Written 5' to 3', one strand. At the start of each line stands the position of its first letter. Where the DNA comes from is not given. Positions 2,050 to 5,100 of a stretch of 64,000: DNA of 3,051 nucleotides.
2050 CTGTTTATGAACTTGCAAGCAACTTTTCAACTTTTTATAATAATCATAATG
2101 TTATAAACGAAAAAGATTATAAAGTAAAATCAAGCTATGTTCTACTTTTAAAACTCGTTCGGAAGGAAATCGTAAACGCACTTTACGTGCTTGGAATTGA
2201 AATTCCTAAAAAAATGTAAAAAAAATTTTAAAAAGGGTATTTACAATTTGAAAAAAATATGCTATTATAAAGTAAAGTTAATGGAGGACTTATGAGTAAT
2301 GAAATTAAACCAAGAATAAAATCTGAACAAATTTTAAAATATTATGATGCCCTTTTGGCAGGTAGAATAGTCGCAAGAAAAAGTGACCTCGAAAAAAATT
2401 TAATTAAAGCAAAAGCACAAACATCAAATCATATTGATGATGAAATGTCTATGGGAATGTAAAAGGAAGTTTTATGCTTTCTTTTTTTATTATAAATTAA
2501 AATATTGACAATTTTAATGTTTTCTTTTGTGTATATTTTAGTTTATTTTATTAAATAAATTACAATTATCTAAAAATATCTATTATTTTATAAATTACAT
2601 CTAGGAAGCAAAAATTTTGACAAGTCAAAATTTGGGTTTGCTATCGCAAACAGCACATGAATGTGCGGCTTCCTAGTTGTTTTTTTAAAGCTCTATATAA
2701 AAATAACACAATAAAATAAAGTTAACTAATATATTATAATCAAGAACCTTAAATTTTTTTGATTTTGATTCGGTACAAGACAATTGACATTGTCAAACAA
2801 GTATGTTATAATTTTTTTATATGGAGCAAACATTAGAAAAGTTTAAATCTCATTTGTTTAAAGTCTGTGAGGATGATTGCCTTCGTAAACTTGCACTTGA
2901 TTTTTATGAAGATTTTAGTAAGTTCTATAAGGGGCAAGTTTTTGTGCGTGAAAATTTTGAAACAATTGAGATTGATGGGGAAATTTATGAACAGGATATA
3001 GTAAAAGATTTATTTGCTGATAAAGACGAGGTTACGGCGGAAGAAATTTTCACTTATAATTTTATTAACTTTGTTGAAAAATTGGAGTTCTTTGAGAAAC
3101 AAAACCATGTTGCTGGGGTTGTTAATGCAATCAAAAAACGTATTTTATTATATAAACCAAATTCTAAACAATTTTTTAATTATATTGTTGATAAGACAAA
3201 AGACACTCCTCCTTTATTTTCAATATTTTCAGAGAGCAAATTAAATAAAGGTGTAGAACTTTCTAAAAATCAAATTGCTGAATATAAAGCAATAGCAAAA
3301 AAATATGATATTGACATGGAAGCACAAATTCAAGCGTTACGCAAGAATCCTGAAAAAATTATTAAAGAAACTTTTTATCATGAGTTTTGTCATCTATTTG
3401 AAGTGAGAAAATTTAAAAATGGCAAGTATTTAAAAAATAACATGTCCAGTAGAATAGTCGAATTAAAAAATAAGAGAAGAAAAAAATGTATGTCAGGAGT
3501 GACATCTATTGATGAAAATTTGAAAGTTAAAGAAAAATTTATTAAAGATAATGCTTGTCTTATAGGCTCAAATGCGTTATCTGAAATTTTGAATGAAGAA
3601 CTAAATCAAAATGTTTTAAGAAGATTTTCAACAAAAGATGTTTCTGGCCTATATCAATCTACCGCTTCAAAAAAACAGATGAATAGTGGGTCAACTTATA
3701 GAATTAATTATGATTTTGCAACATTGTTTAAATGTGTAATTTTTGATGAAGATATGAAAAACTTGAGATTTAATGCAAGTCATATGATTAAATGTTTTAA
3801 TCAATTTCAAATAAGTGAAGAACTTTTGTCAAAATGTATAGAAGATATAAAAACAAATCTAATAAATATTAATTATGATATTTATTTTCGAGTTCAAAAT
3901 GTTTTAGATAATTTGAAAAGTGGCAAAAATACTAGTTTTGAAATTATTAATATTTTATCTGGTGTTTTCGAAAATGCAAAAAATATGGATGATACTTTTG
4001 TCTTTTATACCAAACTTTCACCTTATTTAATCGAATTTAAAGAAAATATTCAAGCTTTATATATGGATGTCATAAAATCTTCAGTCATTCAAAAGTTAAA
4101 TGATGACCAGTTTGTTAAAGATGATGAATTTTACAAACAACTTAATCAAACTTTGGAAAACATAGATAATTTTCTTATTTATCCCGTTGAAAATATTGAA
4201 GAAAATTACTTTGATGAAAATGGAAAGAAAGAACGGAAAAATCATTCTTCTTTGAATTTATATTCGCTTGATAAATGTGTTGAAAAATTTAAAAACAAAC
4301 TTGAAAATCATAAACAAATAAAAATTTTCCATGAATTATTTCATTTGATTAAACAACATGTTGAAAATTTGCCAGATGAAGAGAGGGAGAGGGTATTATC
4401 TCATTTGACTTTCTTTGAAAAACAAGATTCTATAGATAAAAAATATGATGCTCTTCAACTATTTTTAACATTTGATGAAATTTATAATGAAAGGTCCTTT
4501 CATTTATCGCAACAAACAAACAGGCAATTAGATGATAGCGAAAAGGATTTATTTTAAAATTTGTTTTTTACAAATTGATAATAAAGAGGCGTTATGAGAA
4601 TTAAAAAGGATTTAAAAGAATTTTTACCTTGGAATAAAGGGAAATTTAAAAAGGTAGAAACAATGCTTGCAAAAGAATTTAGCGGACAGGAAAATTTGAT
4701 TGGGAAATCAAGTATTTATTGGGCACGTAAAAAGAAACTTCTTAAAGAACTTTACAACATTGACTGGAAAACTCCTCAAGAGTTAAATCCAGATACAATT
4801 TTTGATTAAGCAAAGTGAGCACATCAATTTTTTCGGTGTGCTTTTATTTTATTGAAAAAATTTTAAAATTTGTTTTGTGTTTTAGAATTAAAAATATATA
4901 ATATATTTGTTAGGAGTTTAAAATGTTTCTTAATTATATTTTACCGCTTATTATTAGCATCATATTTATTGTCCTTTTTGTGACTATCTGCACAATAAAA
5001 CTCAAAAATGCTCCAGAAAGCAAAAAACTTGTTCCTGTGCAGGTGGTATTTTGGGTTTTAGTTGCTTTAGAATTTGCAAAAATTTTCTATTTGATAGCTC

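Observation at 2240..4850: Self-contained uncharacterised cassette: 56-aa protein, cloverleaf element, leaderless 578-aa HExxH protein, 71-aa basic protein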

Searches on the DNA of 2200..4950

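Call 9: search_rna_families(source=window, start=2200, end=4950, threshold=evalue, max_evalue=10)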
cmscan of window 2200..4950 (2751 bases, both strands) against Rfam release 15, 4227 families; matches with E-value up to 10: 6.
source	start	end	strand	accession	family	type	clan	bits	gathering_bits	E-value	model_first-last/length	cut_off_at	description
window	3741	3792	+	RF01605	plasmodium_snoR30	Gene; snRNA; snoRNA; CD-box;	-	23.1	43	2.1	1-74/74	no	small nucleolar RNA snoR30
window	4748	4849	+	RF01693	Bacteroidales-1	Gene; sRNA;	-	20.1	60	1.8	1-179/179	no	Bacteroidales-1 6S-Bacteroidales RNA suggested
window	4779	4878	+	RF02431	SpF22_sRNA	Gene; sRNA;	-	19.5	55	1.1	1-140/140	no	Streptococcus sRNA SpF22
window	2721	2788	+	RF00315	snoJ33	Gene; snRNA; snoRNA; CD-box;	-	17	45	5.8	1-81/81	no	Small nucleolar RNA J33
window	4736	4783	-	RF04252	mir-8186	Gene; miRNA;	-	16.1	80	8.4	1-61/61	no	mir-8186 microRNA precursor family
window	2852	2889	-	RF01519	CC0196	Gene; sRNA;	-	15.8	35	2.6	1-58/58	no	Caulobacter sRNA CC0196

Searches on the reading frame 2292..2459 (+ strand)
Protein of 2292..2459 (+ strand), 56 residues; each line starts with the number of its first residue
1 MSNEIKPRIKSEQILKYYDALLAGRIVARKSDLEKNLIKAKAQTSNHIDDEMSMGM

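Call 4: search_protein_families(library=pfam, proteins=[window:2292-2459:+], max_evalue=1)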
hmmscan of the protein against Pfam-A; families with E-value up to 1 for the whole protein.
window:2292-2459:+ (56 aa): 0 families

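Call 16: search_protein_families(library=phrogs, proteins=[window:2292-2459:+], max_evalue=1)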
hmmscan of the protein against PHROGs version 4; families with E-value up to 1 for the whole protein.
window:2292-2459:+ (56 aa): 0 families

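Call 17: search_protein_families(library=padloc, proteins=[window:2292-2459:+], max_evalue=1)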
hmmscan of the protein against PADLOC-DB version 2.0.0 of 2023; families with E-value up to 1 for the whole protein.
window:2292-2459:+ (56 aa): 0 families
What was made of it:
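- Closest known: Type II toxin-antitoxin and polymorphic toxin-immunity pairs. Different: There are no matches in PADLOC (call 17).
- There are no PADLOC hits for either protein (call 17).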

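Call 18: search_protein_families(library=ncbifam, proteins=[window:2292-2459:+], max_evalue=1)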
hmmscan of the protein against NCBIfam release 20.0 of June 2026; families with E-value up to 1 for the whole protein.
window:2292-2459:+ (56 aa): 0 families
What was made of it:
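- Closest known: Alpha-KG-dependent HExxH hydroxylases of RiPP clusters. Different: There is no NCBIfam hit (call 18).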

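Call 64: list_cluster_members(proteins=[window:2292-2459:+, window:2821-4554:+, window:4594-4806:+])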
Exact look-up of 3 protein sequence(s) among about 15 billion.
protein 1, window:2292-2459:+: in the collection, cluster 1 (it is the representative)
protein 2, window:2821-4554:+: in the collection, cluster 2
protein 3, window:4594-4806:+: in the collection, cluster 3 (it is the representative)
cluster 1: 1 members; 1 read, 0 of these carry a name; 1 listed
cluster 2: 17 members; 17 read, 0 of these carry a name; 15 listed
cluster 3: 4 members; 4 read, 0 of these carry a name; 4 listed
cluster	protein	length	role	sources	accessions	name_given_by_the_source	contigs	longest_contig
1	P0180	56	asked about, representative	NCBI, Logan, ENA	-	-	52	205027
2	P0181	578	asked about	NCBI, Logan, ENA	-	-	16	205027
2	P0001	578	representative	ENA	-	-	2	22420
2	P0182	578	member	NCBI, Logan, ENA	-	-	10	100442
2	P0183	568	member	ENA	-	-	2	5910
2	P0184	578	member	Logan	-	-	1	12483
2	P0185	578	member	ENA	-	-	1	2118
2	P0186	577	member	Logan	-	-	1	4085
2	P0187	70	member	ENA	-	-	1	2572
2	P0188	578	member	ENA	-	-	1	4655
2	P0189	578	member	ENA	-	-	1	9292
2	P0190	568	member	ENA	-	-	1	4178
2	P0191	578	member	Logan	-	-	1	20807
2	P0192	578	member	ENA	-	-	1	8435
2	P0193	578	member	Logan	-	-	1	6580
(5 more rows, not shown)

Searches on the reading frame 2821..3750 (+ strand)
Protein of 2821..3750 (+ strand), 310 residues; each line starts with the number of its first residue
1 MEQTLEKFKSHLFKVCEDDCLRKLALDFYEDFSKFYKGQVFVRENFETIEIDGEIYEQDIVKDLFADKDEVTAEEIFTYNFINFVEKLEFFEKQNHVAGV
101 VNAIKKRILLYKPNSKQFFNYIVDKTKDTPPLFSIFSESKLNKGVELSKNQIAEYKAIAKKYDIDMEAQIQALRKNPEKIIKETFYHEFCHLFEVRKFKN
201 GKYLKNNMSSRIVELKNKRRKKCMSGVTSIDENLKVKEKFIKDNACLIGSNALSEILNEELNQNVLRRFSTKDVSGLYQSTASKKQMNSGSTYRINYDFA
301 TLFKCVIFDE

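Call 66: predict_structure(alignment_id=A5)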
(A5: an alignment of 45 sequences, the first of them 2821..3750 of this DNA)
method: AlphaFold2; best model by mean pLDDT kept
length: 310 residues; sequences in the alignment: 45
mean_pLDDT: 86.3   pTM: 0.84
mean pLDDT of the five models: 86.3, 84.7, 83.4, 83.3, 83.1
residues with pLDDT >= 90: 180; 70-90: 80; 50-70: 40; < 50: 10
segments of 3 or more residues with pLDDT < 50: 132-134, 227-231
pLDDT, mean of each block of 10 residues (from residue 1): 93 98 98 98 97 96 98 98 98 82 96 74 61 50 73 83 79 83 96 97 94 88 61 69 90 96 97 74 85 90 84
secondary structure, 60 per line:
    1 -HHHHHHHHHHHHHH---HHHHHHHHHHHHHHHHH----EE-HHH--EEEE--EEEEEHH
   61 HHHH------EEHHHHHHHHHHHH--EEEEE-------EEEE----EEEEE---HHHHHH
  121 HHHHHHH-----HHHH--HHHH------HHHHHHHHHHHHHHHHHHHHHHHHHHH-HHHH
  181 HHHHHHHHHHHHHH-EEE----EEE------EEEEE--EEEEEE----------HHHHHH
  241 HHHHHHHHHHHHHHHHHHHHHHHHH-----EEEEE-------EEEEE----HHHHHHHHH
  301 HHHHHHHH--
elements in order: H2-15 H19-35 E48-51 E54-58 H59-64 H73-84 E87-91 E99-102 E107-111 H115-127 H133-136 H139-142 H149-175 H177-194 E196-198 E203-205 E212-216 E219-224 H235-265 E271-275 E283-287 H292-308

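Call 69: fold_search(model_id=the predicted structure, library=pdb)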
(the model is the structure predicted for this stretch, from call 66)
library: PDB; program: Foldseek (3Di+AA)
matches with E <= 10: 42; with E <= 0.001: 0
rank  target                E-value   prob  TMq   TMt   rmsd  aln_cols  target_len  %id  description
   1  9dcz_A                1.3e+00  0.04  0.11  0.13  22.1       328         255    9  Designed allosteric facilitated dissociation switch AS1 in complex state TH with methylated lysines, crystal #1 (released 2025-08-20)
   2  9olq_D                1.6e+00  0.04  0.12  0.14  21.8       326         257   10  Designed allosteric facilitated dissociation switch AS1_K46L_E50W_K172W_E173Y in complex state THE (released 2025-08-20)
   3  9dd3_A                1.7e+00  0.06  0.14  0.16  21.8       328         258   10  Crystal Structure of Designed allosteric facilitated dissociation switch AS5 in complex state HE (released 2025-08-20)
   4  2g7f                  1.8e+00  0.02  0.08  0.11  20.6       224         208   10  The 1.95 A crystal structure of Vibrio cholerae extracellular endonuclease I (released 2006-10-31)
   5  9olq_J                2.6e+00  0.02  0.12  0.14  19.2       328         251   10  Designed allosteric facilitated dissociation switch AS1_K46L_E50W_K172W_E173Y in complex state THE (released 2025-08-20)
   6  9dd0_C                3.2e+00  0.03  0.11  0.12  19.3       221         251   10  Designed allosteric facilitated dissociation switch AS1 in complex state TH with methylated lysines, crystal #2 (released 2025-08-20)
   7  8epu                  4.2e+00  0.08  0.09  0.16   7.6        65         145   11  1.6 A crystal structure of the lipocalin dog allergen Can f 1 with the C118S mutation (released 2023-04-05)
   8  1hbx_E                4.2e+00  0.05  0.09  0.22  12.7        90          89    7  Ternary Complex of SAP-1 and SRF with specific SRE DNA (released 2001-06-27)
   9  4y1k_A                4.2e+00  0.01  0.11  0.09  32.9       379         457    8  PALMITOYLATED OPRM OUTER MEMBRANE FACTOR (released 2015-08-05)
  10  2n19_MODEL_1_A        4.9e+00  0.10  0.10  0.28  10.0        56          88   11  STIL binding to the Polo-box domain 3 of PLK4 regulates centriole duplication (released 2015-08-12)
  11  5mdv_F                4.9e+00  0.01  0.08  0.12  14.0       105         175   13  Structure of ArfA and RF2 bound to the 70S ribosome (accommodated state) (released 2016-12-14)
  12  9dcx                  4.9e+00  0.01  0.11  0.12  21.8       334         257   10  Crystal Structure of designed allosteric facilitated dissociation switch AS1 (released 2025-08-20)
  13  9olq_A                5.2e+00  0.03  0.10  0.12  17.6       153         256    8  Designed allosteric facilitated dissociation switch AS1_K46L_E50W_K172W_E173Y in complex state THE (released 2025-08-20)
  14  6d2s                  5.2e+00  0.02  0.11  0.12  20.4       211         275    9  Mycobacterium tuberculosis transcriptional regulator (released 2019-04-17)
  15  5mlc_H                5.2e+00  0.02  0.08  0.12  13.2       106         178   11  Cryo-EM structure of the spinach chloroplast ribosome reveals the location of plastid-specific ribosomal proteins and  (released 2016-12-28)
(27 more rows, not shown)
